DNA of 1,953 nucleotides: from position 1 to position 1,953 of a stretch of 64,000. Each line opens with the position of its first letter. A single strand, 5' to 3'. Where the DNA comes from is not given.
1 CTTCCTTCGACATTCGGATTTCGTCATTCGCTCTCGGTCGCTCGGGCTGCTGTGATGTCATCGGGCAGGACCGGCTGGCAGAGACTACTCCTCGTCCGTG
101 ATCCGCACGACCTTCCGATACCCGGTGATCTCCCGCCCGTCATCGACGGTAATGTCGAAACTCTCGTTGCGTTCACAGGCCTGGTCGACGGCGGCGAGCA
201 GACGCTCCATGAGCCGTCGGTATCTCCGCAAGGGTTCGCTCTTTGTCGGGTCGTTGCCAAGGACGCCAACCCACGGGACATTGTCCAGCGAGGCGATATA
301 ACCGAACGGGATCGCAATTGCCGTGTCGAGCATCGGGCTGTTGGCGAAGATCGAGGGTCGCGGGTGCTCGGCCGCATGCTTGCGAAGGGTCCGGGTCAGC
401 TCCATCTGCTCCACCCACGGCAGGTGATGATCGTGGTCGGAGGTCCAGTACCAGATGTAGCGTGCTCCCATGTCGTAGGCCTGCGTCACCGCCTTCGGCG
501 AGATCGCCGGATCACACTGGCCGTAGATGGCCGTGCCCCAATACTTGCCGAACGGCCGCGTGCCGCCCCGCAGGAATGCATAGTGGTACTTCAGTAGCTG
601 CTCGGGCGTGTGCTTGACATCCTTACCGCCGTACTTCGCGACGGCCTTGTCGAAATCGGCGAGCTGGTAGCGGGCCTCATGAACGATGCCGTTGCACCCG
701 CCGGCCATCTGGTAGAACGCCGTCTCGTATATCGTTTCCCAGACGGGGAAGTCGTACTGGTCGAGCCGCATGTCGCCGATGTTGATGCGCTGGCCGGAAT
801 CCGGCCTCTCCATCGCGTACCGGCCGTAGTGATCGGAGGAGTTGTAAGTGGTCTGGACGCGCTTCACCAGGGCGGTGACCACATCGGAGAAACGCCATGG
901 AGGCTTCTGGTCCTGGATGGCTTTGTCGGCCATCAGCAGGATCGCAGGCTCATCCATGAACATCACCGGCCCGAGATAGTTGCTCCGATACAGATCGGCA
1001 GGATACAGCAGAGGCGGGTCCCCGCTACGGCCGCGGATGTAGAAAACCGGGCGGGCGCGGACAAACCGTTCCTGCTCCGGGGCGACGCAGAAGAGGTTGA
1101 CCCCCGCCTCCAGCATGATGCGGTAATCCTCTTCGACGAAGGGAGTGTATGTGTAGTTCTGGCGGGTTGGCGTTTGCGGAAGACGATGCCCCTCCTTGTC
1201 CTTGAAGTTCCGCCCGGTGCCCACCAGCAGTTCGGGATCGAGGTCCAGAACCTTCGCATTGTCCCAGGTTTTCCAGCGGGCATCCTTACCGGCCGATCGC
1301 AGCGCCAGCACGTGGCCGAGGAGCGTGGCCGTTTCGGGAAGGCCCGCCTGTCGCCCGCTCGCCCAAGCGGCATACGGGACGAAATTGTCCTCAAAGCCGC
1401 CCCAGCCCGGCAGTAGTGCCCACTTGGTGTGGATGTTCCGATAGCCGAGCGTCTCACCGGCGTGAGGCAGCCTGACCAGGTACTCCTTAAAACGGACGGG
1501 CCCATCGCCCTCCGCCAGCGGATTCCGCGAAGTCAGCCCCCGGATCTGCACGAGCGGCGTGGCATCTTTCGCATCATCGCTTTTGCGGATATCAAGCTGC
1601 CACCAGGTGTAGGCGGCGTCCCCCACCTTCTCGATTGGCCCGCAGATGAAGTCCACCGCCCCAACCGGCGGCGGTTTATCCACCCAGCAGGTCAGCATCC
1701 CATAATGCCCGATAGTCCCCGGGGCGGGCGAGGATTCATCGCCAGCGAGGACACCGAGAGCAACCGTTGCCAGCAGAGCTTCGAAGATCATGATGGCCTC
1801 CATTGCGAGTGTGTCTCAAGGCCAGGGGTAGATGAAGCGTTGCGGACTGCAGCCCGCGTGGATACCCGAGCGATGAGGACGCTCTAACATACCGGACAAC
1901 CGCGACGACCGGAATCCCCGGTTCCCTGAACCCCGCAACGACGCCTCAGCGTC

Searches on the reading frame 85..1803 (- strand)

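Call 17: search_protein_families(library=pfam, proteins=[window:85-1803:-], max_evalue=0.001)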
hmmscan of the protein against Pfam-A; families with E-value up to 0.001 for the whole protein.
window:85-1803:- (572 aa): 0 families

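Call 40: search_protein_families(library=pfam, proteins=[window:85-1803:-], max_evalue=5)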
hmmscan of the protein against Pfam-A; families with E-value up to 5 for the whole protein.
window:85-1803:- (572 aa): 1 family
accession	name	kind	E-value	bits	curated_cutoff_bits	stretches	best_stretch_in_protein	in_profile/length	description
PF19799.5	DUF6282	-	0.06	13.5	26.8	1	434-467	73-106/196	Family of unknown function (DUF6282)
